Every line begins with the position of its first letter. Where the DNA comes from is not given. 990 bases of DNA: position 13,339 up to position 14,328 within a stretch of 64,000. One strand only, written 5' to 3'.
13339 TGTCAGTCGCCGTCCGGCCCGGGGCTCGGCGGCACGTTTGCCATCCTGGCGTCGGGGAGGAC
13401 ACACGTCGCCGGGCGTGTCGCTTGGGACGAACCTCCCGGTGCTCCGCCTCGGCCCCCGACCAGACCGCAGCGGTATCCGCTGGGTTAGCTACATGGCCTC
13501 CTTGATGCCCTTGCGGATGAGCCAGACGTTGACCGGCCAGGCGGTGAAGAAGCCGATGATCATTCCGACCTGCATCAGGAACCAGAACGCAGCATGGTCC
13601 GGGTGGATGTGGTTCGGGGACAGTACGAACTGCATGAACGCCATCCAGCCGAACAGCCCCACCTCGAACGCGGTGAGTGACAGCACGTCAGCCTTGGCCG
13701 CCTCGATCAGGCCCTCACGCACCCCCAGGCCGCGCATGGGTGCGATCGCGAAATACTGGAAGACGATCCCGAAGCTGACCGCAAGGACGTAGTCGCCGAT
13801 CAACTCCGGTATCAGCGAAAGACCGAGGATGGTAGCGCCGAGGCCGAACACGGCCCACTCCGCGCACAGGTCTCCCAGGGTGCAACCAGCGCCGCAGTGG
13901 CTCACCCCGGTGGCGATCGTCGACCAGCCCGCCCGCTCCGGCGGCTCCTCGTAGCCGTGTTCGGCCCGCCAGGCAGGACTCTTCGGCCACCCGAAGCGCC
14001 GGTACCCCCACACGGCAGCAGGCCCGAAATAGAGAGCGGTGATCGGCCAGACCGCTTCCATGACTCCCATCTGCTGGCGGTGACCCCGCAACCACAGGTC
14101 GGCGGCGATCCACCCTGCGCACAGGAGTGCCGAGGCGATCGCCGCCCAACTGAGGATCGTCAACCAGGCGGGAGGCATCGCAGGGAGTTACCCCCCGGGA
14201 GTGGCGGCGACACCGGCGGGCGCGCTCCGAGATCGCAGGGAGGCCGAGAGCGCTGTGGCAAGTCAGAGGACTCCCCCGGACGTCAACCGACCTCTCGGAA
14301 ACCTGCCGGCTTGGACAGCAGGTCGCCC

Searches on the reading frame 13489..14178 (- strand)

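Call 8: search_protein_families(library=pfam, proteins=[window:13489-14178:-], max_evalue=0.01)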
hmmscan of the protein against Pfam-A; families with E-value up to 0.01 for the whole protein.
window:13489-14178:- (229 aa): 1 family
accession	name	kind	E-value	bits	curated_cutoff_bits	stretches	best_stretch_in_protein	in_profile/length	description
PF14342.11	DUF4396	-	1.4e-42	145.8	27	1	85-226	2-141/141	Domain of unknown function (DUF4396)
